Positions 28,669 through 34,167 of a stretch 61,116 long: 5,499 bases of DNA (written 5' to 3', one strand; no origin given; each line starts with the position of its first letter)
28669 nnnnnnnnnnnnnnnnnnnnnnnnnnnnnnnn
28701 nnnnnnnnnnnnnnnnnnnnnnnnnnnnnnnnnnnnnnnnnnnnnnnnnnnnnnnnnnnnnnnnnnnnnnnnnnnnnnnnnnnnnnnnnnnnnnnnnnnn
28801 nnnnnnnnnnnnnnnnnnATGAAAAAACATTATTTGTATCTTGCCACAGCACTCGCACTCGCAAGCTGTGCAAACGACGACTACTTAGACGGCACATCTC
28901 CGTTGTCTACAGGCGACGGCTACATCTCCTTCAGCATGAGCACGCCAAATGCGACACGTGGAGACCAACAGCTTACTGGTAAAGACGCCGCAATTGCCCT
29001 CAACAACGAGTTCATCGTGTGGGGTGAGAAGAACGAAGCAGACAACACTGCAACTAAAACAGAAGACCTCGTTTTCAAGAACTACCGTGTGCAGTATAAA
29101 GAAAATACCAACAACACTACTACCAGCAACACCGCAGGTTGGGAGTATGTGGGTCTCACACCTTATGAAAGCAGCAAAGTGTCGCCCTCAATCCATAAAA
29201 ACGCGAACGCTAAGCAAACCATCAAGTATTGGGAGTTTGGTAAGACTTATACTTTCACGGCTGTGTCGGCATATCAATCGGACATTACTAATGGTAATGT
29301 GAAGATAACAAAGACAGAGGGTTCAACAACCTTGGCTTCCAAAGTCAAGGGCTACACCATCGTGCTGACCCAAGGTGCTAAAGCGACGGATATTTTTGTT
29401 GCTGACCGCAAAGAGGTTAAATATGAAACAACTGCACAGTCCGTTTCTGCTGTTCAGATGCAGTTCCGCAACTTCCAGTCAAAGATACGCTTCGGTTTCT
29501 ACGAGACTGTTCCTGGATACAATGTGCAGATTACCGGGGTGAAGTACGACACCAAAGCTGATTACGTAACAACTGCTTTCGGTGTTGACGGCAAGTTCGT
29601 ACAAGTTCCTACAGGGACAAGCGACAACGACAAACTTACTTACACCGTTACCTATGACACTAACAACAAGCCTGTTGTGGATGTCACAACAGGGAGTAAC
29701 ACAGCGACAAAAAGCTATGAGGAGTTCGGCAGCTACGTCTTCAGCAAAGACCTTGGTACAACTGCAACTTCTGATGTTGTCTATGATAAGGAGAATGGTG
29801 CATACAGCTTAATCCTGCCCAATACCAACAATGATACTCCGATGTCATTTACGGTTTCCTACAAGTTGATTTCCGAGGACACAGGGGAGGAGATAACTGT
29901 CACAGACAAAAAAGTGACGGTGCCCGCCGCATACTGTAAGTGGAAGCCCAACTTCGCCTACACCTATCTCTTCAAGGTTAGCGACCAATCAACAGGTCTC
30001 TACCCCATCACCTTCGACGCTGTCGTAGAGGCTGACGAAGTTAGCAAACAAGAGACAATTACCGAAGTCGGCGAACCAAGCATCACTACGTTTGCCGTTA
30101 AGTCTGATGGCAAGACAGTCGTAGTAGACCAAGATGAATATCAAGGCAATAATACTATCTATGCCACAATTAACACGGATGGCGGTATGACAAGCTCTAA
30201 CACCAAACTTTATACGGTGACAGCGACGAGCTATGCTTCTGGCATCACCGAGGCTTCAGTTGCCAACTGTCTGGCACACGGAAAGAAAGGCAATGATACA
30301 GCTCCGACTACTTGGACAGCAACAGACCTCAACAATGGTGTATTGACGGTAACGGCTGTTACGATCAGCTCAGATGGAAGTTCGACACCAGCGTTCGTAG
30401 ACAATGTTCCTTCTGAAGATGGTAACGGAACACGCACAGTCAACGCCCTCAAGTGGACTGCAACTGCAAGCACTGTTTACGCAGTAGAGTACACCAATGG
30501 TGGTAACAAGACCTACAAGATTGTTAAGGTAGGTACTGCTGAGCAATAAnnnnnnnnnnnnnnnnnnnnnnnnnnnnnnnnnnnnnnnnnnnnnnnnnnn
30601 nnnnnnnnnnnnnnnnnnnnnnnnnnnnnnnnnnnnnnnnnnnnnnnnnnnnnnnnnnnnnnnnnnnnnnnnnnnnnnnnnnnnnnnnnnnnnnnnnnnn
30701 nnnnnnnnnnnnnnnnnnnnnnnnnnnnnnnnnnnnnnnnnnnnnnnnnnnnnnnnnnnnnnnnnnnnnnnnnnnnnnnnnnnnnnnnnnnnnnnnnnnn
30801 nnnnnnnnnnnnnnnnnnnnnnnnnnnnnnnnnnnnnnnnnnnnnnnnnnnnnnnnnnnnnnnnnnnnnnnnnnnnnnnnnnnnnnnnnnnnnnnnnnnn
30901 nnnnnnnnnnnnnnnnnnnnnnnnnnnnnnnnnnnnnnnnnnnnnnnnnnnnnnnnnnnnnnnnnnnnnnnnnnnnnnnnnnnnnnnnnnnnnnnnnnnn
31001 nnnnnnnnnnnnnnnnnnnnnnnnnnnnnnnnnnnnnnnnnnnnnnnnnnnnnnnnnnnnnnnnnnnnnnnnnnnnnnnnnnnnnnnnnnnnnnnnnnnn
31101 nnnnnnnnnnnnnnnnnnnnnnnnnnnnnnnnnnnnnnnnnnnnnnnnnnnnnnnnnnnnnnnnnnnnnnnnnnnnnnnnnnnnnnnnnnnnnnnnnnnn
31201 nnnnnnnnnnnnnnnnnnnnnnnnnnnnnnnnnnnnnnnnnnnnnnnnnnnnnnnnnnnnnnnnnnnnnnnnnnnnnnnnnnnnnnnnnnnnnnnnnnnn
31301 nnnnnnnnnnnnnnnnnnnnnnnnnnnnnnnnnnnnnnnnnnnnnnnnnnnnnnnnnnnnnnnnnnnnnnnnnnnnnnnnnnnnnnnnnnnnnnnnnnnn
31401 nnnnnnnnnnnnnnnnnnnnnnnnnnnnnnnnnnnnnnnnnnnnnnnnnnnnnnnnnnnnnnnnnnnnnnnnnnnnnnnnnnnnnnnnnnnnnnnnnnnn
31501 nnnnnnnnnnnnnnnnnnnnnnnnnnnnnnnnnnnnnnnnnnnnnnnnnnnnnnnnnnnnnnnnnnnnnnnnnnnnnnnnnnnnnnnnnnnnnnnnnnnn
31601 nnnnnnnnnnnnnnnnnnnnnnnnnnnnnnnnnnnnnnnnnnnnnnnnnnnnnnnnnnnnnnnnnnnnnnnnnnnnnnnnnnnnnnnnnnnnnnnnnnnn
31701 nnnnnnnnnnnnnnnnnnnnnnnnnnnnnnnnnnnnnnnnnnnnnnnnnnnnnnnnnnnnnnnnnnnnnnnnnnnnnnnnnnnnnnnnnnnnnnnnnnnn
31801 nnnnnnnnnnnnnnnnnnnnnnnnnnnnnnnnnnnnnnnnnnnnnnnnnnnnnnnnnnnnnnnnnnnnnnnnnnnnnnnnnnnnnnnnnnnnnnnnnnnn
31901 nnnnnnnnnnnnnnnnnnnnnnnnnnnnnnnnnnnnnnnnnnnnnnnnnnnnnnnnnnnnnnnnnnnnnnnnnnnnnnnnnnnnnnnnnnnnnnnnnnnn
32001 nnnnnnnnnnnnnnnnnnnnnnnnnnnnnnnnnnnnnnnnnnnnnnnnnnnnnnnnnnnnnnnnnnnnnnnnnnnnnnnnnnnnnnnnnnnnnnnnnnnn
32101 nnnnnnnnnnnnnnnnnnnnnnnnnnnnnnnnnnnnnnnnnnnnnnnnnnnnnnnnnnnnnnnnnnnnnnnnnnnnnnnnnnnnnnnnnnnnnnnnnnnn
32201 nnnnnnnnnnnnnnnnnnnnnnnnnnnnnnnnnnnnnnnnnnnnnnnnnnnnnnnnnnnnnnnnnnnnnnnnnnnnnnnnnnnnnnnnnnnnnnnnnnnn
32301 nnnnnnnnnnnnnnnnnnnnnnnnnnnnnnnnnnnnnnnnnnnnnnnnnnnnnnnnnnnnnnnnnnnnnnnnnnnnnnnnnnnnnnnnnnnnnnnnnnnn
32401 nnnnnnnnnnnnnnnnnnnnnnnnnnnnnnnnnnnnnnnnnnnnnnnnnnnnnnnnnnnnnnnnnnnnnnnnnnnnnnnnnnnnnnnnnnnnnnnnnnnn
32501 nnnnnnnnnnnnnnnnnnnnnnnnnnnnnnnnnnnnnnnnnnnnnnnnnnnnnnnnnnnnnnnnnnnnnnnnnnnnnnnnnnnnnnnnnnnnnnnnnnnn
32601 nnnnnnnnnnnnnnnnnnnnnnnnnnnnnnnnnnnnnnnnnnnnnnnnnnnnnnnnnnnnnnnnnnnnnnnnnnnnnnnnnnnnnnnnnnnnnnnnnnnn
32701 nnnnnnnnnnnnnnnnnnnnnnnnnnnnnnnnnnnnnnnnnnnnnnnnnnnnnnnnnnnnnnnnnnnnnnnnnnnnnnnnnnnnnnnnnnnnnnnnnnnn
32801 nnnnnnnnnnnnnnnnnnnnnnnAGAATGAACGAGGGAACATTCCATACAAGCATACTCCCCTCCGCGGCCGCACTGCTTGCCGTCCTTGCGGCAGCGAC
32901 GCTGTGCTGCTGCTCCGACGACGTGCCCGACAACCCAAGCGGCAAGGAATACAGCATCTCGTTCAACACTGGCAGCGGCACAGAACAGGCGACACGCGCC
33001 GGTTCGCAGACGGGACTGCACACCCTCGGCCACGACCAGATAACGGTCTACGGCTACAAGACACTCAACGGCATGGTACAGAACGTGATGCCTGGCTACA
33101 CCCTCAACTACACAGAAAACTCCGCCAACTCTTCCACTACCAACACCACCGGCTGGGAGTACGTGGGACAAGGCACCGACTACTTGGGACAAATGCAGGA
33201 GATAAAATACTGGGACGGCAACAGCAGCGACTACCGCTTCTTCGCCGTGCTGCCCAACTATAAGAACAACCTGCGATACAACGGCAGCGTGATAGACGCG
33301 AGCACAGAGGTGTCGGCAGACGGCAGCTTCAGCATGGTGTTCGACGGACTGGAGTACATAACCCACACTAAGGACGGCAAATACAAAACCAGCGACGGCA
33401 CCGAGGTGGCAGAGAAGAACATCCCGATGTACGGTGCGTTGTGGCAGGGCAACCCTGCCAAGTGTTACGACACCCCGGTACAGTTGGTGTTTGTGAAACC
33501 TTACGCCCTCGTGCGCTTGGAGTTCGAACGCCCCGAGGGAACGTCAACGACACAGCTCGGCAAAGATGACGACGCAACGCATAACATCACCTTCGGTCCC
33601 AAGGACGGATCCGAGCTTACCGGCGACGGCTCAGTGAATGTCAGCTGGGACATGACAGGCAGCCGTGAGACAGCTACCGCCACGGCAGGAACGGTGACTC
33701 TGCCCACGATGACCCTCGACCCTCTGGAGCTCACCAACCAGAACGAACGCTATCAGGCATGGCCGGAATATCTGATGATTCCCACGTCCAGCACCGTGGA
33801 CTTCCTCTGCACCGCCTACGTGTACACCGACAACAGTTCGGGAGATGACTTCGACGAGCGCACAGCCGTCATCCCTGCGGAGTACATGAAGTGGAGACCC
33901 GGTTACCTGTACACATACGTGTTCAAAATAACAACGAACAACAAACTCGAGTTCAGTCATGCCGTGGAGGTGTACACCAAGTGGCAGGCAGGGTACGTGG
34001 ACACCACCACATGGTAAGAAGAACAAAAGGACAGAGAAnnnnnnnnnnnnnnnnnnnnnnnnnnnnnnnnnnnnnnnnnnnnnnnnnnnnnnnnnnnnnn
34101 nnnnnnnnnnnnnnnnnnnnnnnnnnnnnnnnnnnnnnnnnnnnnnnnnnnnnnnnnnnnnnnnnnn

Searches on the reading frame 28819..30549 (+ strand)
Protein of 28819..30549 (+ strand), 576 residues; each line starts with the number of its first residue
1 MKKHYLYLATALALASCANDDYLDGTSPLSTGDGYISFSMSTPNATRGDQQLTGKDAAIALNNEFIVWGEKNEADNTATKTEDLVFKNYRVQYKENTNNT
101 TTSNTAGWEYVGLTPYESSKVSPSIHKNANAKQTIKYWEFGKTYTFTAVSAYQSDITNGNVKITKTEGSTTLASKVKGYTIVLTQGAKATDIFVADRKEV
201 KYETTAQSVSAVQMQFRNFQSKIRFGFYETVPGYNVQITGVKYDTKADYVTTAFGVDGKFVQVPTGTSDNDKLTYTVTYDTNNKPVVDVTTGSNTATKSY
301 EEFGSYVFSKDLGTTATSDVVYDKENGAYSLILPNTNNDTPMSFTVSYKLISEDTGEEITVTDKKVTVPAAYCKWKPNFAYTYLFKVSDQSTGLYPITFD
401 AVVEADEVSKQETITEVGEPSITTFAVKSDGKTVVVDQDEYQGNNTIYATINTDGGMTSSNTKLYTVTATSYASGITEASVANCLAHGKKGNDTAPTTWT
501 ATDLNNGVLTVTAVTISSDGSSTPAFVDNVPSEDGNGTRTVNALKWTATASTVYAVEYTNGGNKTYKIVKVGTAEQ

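Call 5: search_protein_families(library=pfam, proteins=[window:28819-30549:+], max_evalue=0.01)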
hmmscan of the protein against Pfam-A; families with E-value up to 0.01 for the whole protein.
window:28819-30549:+ (576 aa): 0 families

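Call 6: search_protein_families(library=ncbifam, proteins=[window:28819-30549:+], max_evalue=0.01)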
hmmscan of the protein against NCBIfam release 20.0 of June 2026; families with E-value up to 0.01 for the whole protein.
window:28819-30549:+ (576 aa): 0 families

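Call 52: search_solved_structures(query=window:28819-30549:+, max_evalue=1)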
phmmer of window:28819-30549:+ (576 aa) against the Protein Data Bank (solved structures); distinct sequences matched with E-value up to 1: 5.
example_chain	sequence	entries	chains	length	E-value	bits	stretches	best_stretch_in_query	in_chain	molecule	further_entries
3dc4_A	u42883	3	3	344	0.1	14.3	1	418-454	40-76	Kinesin-like protein Nod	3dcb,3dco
3pxn_A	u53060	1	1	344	0.11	14.2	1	418-454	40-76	Kinesin-like protein Nod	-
3d2b_A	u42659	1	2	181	0.46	12.1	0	520-574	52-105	Lipase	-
3d2c_A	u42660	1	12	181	0.62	11.7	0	520-574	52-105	Lipase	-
3qmm_A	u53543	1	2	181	0.88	11.2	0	520-574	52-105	Lipase estA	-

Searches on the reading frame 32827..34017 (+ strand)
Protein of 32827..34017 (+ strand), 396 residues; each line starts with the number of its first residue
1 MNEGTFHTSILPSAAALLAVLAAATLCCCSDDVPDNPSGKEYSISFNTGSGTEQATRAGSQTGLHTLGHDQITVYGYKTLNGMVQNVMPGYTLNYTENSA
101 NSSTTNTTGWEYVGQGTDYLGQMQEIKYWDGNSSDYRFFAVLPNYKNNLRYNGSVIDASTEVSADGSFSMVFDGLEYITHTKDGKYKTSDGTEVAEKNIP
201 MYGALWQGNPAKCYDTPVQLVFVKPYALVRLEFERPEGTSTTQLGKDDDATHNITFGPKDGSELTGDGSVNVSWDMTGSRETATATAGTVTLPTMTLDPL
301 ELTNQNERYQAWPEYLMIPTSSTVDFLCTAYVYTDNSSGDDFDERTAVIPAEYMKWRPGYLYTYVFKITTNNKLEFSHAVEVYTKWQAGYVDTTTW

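Call 5: search_protein_families(library=pfam, proteins=[window:32827-34017:+], max_evalue=0.01)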
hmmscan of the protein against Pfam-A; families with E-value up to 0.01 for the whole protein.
window:32827-34017:+ (396 aa): 0 families

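Call 6: search_protein_families(library=ncbifam, proteins=[window:32827-34017:+], max_evalue=0.01)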
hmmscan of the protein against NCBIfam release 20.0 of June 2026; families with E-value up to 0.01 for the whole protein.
window:32827-34017:+ (396 aa): 0 families

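Call 56: find_homologous_proteins(query=window:32827-34017:+, max_evalue=0.001)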
Query window:32827-34017:+ (396 aa): 357 proteins with E <= 0.001 among 6184 candidates; the best 120 are listed.
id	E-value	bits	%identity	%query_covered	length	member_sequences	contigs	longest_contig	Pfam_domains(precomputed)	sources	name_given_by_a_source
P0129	2.9e-270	914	100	100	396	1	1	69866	PF13149.13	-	-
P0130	7.3e-206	702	79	100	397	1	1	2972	-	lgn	-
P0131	8.8e-203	692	77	100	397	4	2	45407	-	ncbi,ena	-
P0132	1.3e-180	619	71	96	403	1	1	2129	PF13149.13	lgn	-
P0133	1.3e-180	619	72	97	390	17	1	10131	PF13149.13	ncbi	-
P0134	4.0e-177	607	70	98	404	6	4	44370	PF13149.13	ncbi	-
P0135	4.0e-175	601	69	96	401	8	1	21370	-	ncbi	-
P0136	5.1e-174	597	68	97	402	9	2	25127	-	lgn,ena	-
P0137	1.6e-172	592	68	97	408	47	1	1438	-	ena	-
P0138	3.2e-172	591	70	96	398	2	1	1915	-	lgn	-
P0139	1.9e-171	589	67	99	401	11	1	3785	PF13149.13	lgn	-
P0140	2.0e-164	566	68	98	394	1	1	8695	-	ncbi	-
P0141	4.6e-164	564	68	98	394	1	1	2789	-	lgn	-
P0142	5.4e-164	564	65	99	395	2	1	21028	PF13149.13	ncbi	-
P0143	1.0e-163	563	69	93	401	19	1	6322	PF13149.13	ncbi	-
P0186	1.9e-28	118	32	73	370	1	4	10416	PF13149.13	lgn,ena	-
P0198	8.9e-27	112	31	89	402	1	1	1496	PF13149.13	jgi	-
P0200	2.5e-26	111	32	89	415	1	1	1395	PF13149.13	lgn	-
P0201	3.5e-26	110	31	89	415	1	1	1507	PF13149.13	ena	-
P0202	3.5e-26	110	31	89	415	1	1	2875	PF13149.13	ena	-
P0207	2.2e-25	108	31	90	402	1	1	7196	PF13149.13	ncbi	-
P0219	1.7e-24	105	31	87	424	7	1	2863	PF13149.13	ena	-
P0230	1.0e-23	102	33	86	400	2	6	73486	PF13149.13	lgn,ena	-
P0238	2.4e-23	101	30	95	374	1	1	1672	PF13149.13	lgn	-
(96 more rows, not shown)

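Call 72: predict_structure(alignment_id=A3)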
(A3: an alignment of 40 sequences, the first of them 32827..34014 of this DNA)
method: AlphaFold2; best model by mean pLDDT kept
length: 396 residues; sequences in the alignment: 40
mean_pLDDT: 81.5   pTM: 0.78
mean pLDDT of the five models: 81.5, 81.3, 78.6, 77.5, 77.5
residues with pLDDT >= 90: 213; 70-90: 108; 50-70: 15; < 50: 60
segments of 3 or more residues with pLDDT < 50: 1-38, 50-60, 388-396
pLDDT, mean of each block of 10 residues (from residue 1): 36 39 38 44 74 30 78 94 91 87 78 89 91 92 95 96 94 96 94 94 90 84 91 86 92 96 94 93 94 95 90 94 92 91 95 89 87 77 49 37
secondary structure, 60 per line:
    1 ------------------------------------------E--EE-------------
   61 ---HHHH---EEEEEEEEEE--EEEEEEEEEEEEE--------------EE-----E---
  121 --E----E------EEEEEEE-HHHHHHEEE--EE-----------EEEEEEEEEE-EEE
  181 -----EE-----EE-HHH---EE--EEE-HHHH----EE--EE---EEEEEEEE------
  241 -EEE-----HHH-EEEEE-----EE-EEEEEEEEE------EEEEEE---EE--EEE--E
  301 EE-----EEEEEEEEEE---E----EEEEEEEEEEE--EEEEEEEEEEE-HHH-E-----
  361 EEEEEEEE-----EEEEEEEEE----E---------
elements in order: H64-67 E71-80 E83-95 E135-141 H143-148 E149-151 E167-176 E178-180 E206-208 H210-213 E227-234 E242-244 E254-258 E267-275 E282-287 E295-297 E300-302 E308-317 E326-336 E339-349 E361-368 E374-382

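Call 75: fold_search(model_id=the predicted structure, library=pdb)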
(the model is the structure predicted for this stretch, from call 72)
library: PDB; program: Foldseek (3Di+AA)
matches with E <= 10: 819; with E <= 0.001: 15
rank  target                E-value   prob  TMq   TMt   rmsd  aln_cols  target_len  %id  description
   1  4k4k_B                3.9e-07  1.00  0.32  0.44   9.0       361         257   15  Crystal structure of a putative cell adhesion protein (BACUNI_00621) from Bacteroides uniformis ATCC 8492 at 1.67 A re (released 2013-05-01)
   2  4jg5                  4.5e-07  1.00  0.32  0.35  14.1       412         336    8  Crystal structure of a putative cell adhesion protein (BDI_3519) from Parabacteroides distasonis ATCC 8503 at 2.34 A res (released 2013-03-20)
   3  4k4k_A                5.3e-07  1.00  0.33  0.44   9.0       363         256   16  Crystal structure of a putative cell adhesion protein (BACUNI_00621) from Bacteroides uniformis ATCC 8492 at 1.67 A re (released 2013-05-01)
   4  3t2l                  5.6e-07  1.00  0.30  0.41  11.8       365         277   15  Crystal structure of a Putative cell adhesion protein (BF1858) from Bacteroides fragilis NCTC 9343 at 2.33 A resolution (released 2011-08-10)
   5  4h40_B                4.9e-06  1.00  0.22  0.25  16.4       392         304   10  Crystal structure of a putative cell adhesion protein (BF2867) from Bacteroides fragilis NCTC 9343 at 2.57 A resolutio (released 2012-10-03)
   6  3up6_A                1.5e-05  1.00  0.31  0.36  13.2       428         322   10  Crystal structure of a putative cell adhesion protein (BACOVA_04078) from Bacteroides ovatus ATCC 8483 at 2.80 A resol (released 2011-12-21)
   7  3up6_B                4.2e-05  1.00  0.31  0.37  13.5       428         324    9  Crystal structure of a putative cell adhesion protein (BACOVA_04078) from Bacteroides ovatus ATCC 8483 at 2.80 A resol (released 2011-12-21)
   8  4gpv_B                5.1e-05  1.00  0.30  0.34  13.1       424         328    8  Crystal structure of a putative cell adhesion protein (BACEGG_00536) from Bacteroides eggerthii DSM 20697 at 1.67 A re (released 2012-09-19)
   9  4rdb                  8.2e-05  1.00  0.31  0.37  10.1       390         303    9  Crystal structure of an immunoreactive 32 kDa antigen PG49 (PG_0181) from Porphyromonas gingivalis W83 at 1.45 A resolut (released 2014-12-03)
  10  3pay_A                8.2e-05  0.97  0.23  0.27  14.4       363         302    9  Crystal structure of a putative adhesin (BACOVA_04077) from Bacteroides ovatus at 2.50 A resolution (released 2010-11-10)
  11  4h40_A                1.1e-04  0.99  0.24  0.29  15.4       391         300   10  Crystal structure of a putative cell adhesion protein (BF2867) from Bacteroides fragilis NCTC 9343 at 2.57 A resolutio (released 2012-10-03)
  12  4gpv_A                1.2e-04  1.00  0.30  0.35  13.1       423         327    8  Crystal structure of a putative cell adhesion protein (BACEGG_00536) from Bacteroides eggerthii DSM 20697 at 1.67 A re (released 2012-09-19)
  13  3gf8                  1.4e-04  0.99  0.23  0.28  11.9       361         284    9  Crystal structure of putative polysaccharide binding proteins (DUF1812) (NP_809975.1) from BACTEROIDES THETAIOTAOMICRON  (released 2009-03-24)
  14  3pay_D                1.8e-04  0.95  0.22  0.25  15.0       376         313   10  Crystal structure of a putative adhesin (BACOVA_04077) from Bacteroides ovatus at 2.50 A resolution (released 2010-11-10)
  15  8f5n_A                4.8e-04  0.51  0.15  0.18  20.8       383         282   11  Identification of an Immunodominant region on a Group A Streptococcus T-antigen Reveals Temperature-Dependent Motion i (released 2023-03-08)
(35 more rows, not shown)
